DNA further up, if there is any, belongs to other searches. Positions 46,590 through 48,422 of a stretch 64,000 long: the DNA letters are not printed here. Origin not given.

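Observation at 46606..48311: Foreign-composition B12-dependent radical SAM gene inserted, on the opposite strand, into a nucleotide-sugar modification operon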

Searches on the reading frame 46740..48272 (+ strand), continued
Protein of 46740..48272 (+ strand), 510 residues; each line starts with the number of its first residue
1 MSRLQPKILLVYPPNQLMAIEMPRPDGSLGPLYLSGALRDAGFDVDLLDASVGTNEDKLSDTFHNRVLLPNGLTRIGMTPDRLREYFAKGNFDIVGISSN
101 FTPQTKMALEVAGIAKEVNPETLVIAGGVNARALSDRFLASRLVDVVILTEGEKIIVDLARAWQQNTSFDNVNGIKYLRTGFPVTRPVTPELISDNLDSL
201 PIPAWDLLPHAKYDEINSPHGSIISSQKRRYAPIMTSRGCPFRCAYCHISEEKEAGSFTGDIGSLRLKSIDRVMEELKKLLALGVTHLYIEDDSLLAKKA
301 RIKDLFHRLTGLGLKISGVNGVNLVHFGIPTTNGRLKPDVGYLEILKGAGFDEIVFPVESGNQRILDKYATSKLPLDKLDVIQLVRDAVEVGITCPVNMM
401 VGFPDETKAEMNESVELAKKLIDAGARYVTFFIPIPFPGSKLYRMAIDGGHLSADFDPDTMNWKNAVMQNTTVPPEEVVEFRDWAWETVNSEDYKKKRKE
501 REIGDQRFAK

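Call 17: find_encoding_contigs(protein=P0006, flank=10000, max_places=1)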
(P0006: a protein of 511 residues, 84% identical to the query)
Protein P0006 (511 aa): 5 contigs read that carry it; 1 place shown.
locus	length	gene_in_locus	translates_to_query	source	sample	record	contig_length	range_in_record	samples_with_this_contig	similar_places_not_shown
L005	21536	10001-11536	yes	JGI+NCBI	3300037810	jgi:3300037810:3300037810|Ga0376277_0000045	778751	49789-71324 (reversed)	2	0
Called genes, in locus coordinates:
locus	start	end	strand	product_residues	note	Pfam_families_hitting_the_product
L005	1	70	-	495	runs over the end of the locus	PF02366:PMT (weak)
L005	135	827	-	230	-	PF00535:Glycos_transf_2, PF13641:Glyco_tranf_2_3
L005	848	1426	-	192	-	PF00132:Hexapep, PF14602:Hexapep_2 (weak)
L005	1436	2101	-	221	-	PF13489:Methyltransf_23, PF06325:PrmA (weak), PF07021:MetW, PF08003:Methyltransf_9 (faint), PF13847:Methyltransf_31, PF08241:Methyltransf_11, PF08242:Methyltransf_12, PF13649:Methyltransf_25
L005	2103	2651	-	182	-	PF00132:Hexapep (faint)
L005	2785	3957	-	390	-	PF00534:Glycos_transf_1, PF13692:Glyco_trans_1_4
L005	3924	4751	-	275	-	PF00535:Glycos_transf_2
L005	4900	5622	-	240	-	PF00923:TAL_FSA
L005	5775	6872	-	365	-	PF01266:DAO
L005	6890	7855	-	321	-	PF01408:GFO_IDH_MocA, PF22725:GFO_IDH_MocA_C3 (weak)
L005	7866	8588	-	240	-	PF00483:NTP_transferase, PF12804:NTP_transf_3 (weak)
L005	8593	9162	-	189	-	PF08645:PNK3P (weak), PF00702:Hydrolase, PF13242:Hydrolase_like, PF13419:HAD_2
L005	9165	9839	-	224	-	PF13580:SIS_2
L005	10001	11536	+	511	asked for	PF02310:B12-binding, PF04055:Radical_SAM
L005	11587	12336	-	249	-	-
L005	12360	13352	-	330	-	PF00288:GHMP_kinases_N, PF08544:GHMP_kinases_C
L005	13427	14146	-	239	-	PF00483:NTP_transferase, PF01128:IspD (faint), PF12804:NTP_transf_3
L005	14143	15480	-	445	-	PF00534:Glycos_transf_1, PF13692:Glyco_trans_1_4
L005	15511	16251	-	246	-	PF05711:TylF, PF13578:Methyltransf_24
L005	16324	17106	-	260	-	PF00535:Glycos_transf_2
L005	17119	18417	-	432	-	PF01943:Polysacc_synt, PF13440:Polysacc_synt_3 (weak)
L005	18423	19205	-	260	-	PF00535:Glycos_transf_2, PF10111:Glyco_tranf_2_2 (weak), PF13641:Glyco_tranf_2_3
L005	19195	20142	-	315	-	PF01370:Epimerase, PF04321:RmlD_sub_bind, PF16363:GDP_Man_Dehyd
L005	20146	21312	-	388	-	PF01041:DegT_DnrJ_EryC1, PF00266:Aminotran_5 (faint)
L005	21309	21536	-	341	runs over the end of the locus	PF01370:Epimerase, PF04321:RmlD_sub_bind (weak), PF16363:GDP_Man_Dehyd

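Call 18: find_encoding_contigs(protein=P0008, flank=10000, max_places=1)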
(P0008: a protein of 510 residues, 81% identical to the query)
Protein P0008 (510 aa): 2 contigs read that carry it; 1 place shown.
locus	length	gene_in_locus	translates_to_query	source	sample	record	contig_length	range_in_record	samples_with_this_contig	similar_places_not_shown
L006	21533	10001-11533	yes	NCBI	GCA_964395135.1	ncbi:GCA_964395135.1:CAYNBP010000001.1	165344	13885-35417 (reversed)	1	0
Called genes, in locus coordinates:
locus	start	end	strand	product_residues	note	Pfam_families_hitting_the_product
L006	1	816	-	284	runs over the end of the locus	PF13489:Methyltransf_23, PF07021:MetW (faint), PF13847:Methyltransf_31, PF08241:Methyltransf_11, PF08242:Methyltransf_12, PF13649:Methyltransf_25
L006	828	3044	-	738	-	PF00535:Glycos_transf_2, PF13641:Glyco_tranf_2_3 (weak), PF02366:PMT, PF13231:PMT_2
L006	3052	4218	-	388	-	PF13439:Glyco_transf_4, PF00534:Glycos_transf_1, PF13692:Glyco_trans_1_4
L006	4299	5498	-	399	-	PF13231:PMT_2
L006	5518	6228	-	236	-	PF00535:Glycos_transf_2, PF10111:Glyco_tranf_2_2, PF13641:Glyco_tranf_2_3 (weak)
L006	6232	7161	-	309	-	PF01408:GFO_IDH_MocA, PF22725:GFO_IDH_MocA_C3, PF02894:GFO_IDH_MocA_C (weak)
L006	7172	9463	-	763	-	PF08421:Methyltransf_13, PF13489:Methyltransf_23, PF08241:Methyltransf_11 (weak), PF08242:Methyltransf_12 (weak), PF08484:Methyltransf_14, PF01073:3Beta_HSD, PF01370:Epimerase, PF16363:GDP_Man_Dehyd, +2 more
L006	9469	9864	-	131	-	PF07883:Cupin_2 (weak)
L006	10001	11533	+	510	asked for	PF02310:B12-binding, PF04055:Radical_SAM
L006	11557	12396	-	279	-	PF00535:Glycos_transf_2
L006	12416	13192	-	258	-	PF00923:TAL_FSA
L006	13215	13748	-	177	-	PF00702:Hydrolase, PF13419:HAD_2, PF13242:Hydrolase_like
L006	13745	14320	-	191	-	PF13580:SIS_2, PF01380:SIS (faint)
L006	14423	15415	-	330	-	PF00288:GHMP_kinases_N, PF08544:GHMP_kinases_C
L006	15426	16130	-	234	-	PF00483:NTP_transferase, PF12804:NTP_transf_3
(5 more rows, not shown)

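Call 19: find_encoding_contigs(protein=P0016, flank=10000, max_places=1)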
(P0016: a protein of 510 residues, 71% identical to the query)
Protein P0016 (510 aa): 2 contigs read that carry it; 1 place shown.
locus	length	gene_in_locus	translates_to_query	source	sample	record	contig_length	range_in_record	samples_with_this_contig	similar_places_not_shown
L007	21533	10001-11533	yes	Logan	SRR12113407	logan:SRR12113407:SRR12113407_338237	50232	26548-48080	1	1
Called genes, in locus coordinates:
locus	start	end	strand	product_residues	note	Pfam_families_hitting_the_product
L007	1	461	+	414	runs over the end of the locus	PF08421:Methyltransf_13, PF13489:Methyltransf_23, PF08242:Methyltransf_12 (weak), PF08484:Methyltransf_14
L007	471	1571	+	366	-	PF00155:Aminotran_1_2, PF01041:DegT_DnrJ_EryC1, PF01053:Cys_Met_Meta_PP (weak)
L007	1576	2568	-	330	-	PF01073:3Beta_HSD, PF01370:Epimerase, PF02719:Polysacc_synt_2 (weak), PF04321:RmlD_sub_bind, PF07993:NAD_binding_4, PF08659:KR (faint), PF16363:GDP_Man_Dehyd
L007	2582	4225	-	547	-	PF00984:UDPG_MGDP_dh, PF01209:Ubie_methyltran, PF05891:Methyltransf_PK (weak), PF13489:Methyltransf_23, PF13847:Methyltransf_31, PF08241:Methyltransf_11, PF08242:Methyltransf_12, PF13649:Methyltransf_25, +1 more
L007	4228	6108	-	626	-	-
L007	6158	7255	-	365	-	PF01266:DAO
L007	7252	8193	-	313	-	PF01408:GFO_IDH_MocA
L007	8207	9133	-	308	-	PF00535:Glycos_transf_2, PF10111:Glyco_tranf_2_2 (weak)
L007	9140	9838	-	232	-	PF00483:NTP_transferase, PF01128:IspD (faint), PF12804:NTP_transf_3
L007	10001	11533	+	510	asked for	PF02310:B12-binding, PF04055:Radical_SAM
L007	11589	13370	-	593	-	-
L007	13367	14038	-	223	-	PF01209:Ubie_methyltran, PF07021:MetW, PF13489:Methyltransf_23, PF13847:Methyltransf_31, PF08241:Methyltransf_11, PF08242:Methyltransf_12, PF13649:Methyltransf_25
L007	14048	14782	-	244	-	PF00923:TAL_FSA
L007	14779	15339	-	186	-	PF00702:Hydrolase, PF13419:HAD_2, PF13242:Hydrolase_like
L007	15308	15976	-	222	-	PF13580:SIS_2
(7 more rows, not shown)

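Call 20: find_encoding_contigs(protein=P0043, flank=10000, max_places=1)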
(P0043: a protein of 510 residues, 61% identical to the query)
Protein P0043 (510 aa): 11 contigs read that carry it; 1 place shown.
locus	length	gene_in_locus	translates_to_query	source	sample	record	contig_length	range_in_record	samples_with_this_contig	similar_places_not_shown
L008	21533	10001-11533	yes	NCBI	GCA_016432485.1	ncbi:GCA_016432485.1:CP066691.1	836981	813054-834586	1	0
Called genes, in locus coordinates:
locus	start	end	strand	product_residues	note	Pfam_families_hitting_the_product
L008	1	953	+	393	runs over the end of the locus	PF13692:Glyco_trans_1_4, PF00534:Glycos_transf_1 (weak)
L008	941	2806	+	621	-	PF13522:GATase_6, PF12481:DUF3700 (weak), PF13537:GATase_7, PF00733:Asn_synthase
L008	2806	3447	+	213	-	PF13489:Methyltransf_23 (weak), PF13847:Methyltransf_31 (faint), PF08241:Methyltransf_11, PF08242:Methyltransf_12 (faint), PF13649:Methyltransf_25 (faint)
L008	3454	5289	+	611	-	PF00534:Glycos_transf_1, PF13692:Glyco_trans_1_4, PF13524:Glyco_trans_1_2, PF04138:GtrA_DPMS_TM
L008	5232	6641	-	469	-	PF13231:PMT_2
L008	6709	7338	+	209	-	PF00483:NTP_transferase, PF12804:NTP_transf_3 (weak)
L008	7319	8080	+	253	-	PF13641:Glyco_tranf_2_3 (weak), PF00535:Glycos_transf_2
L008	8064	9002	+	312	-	PF01073:3Beta_HSD, PF01370:Epimerase, PF02719:Polysacc_synt_2, PF04321:RmlD_sub_bind, PF05368:NmrA, PF07993:NAD_binding_4 (faint), PF16363:GDP_Man_Dehyd, PF13460:NAD_binding_10 (weak)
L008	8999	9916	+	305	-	PF01073:3Beta_HSD, PF01370:Epimerase, PF02719:Polysacc_synt_2, PF04321:RmlD_sub_bind, PF05368:NmrA, PF07993:NAD_binding_4 (faint), PF13460:NAD_binding_10, PF16363:GDP_Man_Dehyd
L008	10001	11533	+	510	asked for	PF02310:B12-binding, PF04055:Radical_SAM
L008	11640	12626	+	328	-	PF00288:GHMP_kinases_N, PF08544:GHMP_kinases_C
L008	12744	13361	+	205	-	-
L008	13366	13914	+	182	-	PF00702:Hydrolase, PF13419:HAD_2, PF13242:Hydrolase_like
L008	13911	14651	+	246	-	PF00923:TAL_FSA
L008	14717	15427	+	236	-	PF05148:Methyltransf_8 (weak), PF08241:Methyltransf_11, PF01209:Ubie_methyltran (faint), PF13489:Methyltransf_23 (weak), PF13649:Methyltransf_25 (weak), PF13847:Methyltransf_31 (weak)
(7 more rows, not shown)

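Call 22: search_solved_structures(query=window:46740-48272:+, max_evalue=0.01, show_alignments=2)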
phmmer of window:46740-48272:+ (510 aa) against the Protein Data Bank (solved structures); distinct sequences matched with E-value up to 0.01: 7.
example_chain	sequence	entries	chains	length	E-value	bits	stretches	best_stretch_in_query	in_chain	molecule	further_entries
9ccb_A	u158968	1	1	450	6.5e-08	34.8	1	233-441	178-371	Radical SAM core domain-containing protein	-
5ul2_A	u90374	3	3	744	5e-05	25.3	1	74-296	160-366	OxsB protein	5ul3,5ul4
6fd2_B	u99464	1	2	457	6.8e-05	24.9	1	197-469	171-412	Putative apramycin biosynthetic oxidoreductase 4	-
4jc0_A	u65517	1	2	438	0.0004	22.3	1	224-418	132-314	Ribosomal protein S12 methylthiotransferase RimO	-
2qgq_A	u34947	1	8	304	0.00069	21.5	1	228-418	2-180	Protein TM_1862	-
9n1b_A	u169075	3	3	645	0.0034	19.2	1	218-262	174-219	Radical SAM protein | Radical SAM enzyme CysS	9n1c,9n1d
7kdx_A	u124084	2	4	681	0.0084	18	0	106-249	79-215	Methyltransferase TokK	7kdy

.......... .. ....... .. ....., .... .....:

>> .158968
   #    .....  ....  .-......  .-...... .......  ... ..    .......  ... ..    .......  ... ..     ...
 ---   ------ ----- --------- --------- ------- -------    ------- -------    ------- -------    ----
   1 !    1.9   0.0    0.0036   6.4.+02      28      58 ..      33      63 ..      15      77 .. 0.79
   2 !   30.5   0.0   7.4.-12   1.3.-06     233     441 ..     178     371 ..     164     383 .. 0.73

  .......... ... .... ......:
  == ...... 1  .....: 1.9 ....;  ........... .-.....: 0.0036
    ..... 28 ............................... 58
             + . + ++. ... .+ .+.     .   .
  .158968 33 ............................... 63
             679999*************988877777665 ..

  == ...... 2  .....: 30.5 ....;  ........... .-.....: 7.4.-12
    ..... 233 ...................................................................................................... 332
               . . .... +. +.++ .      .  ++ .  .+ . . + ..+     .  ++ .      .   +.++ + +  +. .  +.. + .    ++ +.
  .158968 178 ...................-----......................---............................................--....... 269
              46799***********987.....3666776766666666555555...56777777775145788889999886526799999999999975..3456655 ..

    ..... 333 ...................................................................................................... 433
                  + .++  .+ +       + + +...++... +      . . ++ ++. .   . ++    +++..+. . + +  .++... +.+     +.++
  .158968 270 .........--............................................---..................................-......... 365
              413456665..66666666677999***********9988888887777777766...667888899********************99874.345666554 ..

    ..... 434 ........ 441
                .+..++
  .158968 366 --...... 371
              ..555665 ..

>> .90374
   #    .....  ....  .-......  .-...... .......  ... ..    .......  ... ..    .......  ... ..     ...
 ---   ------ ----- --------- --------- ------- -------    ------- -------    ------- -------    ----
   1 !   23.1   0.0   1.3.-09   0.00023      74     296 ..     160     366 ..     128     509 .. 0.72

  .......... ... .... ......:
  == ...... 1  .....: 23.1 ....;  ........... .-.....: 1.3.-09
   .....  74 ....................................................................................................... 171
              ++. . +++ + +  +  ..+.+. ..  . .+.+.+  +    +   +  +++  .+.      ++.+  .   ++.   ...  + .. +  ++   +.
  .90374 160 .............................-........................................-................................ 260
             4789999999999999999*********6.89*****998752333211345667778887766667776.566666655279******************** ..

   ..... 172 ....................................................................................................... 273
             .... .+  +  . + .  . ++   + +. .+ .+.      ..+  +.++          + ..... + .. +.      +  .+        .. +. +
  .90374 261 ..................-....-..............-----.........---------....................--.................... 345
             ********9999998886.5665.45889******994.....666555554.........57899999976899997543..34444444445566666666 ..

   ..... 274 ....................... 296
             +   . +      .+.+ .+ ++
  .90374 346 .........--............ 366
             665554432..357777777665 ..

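Call 26: find_related_loci(query=A1, collection=genome_contigs, flank=10000)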
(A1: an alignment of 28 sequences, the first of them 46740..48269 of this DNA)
Query A1 (510 aa) in genome_contigs; peptide patterns used: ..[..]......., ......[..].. (x = any residue, [..] = any of these).
376 stretches matched a pattern; 209 encode a relative of the query (tblastn E <= 1e-3); the best 80 are kept; 70 distinct loci.
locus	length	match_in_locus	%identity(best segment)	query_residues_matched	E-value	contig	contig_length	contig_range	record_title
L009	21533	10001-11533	84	1-510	0e+0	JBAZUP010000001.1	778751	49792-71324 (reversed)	MAG: Patescibacteria group bacterium isolate SO_2017_GW1_231 NODE_45_length_778751_cov_3.412568_OW334_2017, whole genome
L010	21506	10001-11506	67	1-503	0e+0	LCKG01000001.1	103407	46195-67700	MAG: Parcubacteria group bacterium GW2011_GWC1_45_13 UW93_C0001, whole genome shotgun sequence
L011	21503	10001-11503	61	1-506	0e+0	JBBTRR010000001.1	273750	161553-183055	MAG: Patescibacteria group bacterium isolate H52-bin035_1 H52_bin035_1_000000000001, whole genome shotgun sequence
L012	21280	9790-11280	61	7-506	0e+0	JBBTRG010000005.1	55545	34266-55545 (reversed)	MAG: Patescibacteria group bacterium isolate H32-bin003 H32_bin003_000000000005, whole genome shotgun sequence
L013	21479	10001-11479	60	5-498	0e+0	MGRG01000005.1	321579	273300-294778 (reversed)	MAG: Deltaproteobacteria bacterium RIFCSPHIGHO2_01_FULL_43_49 rifcsphigho2_01_scaffold_20, whole genome shotgun sequence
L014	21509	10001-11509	58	5-506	0e+0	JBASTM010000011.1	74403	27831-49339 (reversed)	MAG: Minisyncoccia bacterium isolate MFD03232_ilm_asm_bin42 k127_277866, whole genome shotgun sequence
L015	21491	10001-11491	60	7-504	0e+0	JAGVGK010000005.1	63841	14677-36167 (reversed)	MAG: Candidatus Paceibacterota bacterium isolate DeMMO2_19 c_000000074262, whole genome shotgun sequence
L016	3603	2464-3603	78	1-379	0e+0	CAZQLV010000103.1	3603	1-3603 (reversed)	MAG TPA_asm: uncultured Gammaproteobacteria bacterium isolate SRP193066_co2_436 genome assembly, contig: NODE_14610_leng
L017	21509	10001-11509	58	5-506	0e+0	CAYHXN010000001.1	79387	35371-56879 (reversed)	MAG TPA_asm: uncultured Candidatus Saccharibacteria bacterium isolate ERP119705_co17_962 genome assembly, contig: NODE_2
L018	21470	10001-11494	59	7-506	0e+0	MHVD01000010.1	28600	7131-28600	MAG: Candidatus Zambryskibacteria bacterium RIFCSPHIGHO2_01_FULL_43_25 rifcsphigho2_01_scaffold_3124, whole genome shotg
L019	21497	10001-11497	57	6-506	0e+0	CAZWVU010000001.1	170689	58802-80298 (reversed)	MAG TPA_asm: uncultured Candidatus Saccharibacteria bacterium isolate SRP193066_co2_100 genome assembly, contig: NODE_18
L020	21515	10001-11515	58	1-506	0e+0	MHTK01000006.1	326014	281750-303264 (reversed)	MAG: Candidatus Vogelbacteria bacterium RIFOXYD1_FULL_46_19 rifoxyd1_full_scaffold_21, whole genome shotgun sequence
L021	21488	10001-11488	59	3-498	0e+0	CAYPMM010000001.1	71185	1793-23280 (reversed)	MAG TPA_asm: uncultured Candidatus Saccharibacteria bacterium isolate binchicken_co38_445 genome assembly, contig: NODE_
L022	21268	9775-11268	58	6-506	0e+0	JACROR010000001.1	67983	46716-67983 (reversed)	MAG: Candidatus Niyogibacteria bacterium isolate NC_groundwater_1966_Pr3_S-0.2um_45_3 scaffold_67748, whole genome shotg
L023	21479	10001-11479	58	5-498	0e+0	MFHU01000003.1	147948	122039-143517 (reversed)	MAG: Candidatus Giovannonibacteria bacterium RIFCSPHIGHO2_12_FULL_44_22 rifcsphigho2_12_scaffold_119, whole genome shotg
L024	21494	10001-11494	56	4-504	0e+0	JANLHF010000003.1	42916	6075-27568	MAG: Patescibacteria group bacterium isolate P6-10 k99_336809, whole genome shotgun sequence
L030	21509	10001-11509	55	4-506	4e-173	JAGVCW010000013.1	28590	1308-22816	MAG: Candidatus Paceibacterota bacterium isolate WC_11 c_000000011455, whole genome shotgun sequence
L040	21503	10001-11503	52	4-506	8e-163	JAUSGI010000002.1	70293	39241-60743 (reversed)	MAG: bacterium isolate E14_metabat.bin.111 E14_k141_21506, whole genome shotgun sequence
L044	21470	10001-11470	53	7-498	1e-154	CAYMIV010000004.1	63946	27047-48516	MAG TPA_asm: uncultured Candidatus Saccharibacteria bacterium isolate SRP342105_co2_54 genome assembly, contig: NODE_396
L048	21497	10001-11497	58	6-506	0e+0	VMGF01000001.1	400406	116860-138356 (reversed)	MAG: Parcubacteria group bacterium Gr01-1014_3 G01um10143_scaffold_4, whole genome shotgun sequence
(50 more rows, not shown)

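Call 29: search_solved_structures(query=A1, max_evalue=0.01)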
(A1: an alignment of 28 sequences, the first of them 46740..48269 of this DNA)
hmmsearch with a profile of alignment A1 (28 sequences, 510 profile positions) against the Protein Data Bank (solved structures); distinct sequences matched with E-value up to 0.01: 8.
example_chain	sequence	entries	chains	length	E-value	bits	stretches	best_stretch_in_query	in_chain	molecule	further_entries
5ul2_A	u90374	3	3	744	1.5e-10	43.3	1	73-392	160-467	OxsB protein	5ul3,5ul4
6fd2_B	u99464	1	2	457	4.3e-10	41.8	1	231-470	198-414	Putative apramycin biosynthetic oxidoreductase 4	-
9ccb_A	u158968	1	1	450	2.3e-08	36.1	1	227-441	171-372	Radical SAM core domain-containing protein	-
7kdx_A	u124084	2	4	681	1e-07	33.9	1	104-291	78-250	Methyltransferase TokK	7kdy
9n1b_A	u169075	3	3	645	3.1e-07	32.4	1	118-262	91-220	Radical SAM protein | Radical SAM enzyme CysS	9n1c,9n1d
6wte_A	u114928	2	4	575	0.00032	22.4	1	119-415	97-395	B12-binding domain-containing protein | Tryptophan-C2-methyltransferase containing B12-binding domain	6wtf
4jc0_A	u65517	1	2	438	0.0025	19.4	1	226-411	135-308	Ribosomal protein S12 methylthiotransferase RimO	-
2qgq_A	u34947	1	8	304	0.0037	18.9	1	227-412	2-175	Protein TM_1862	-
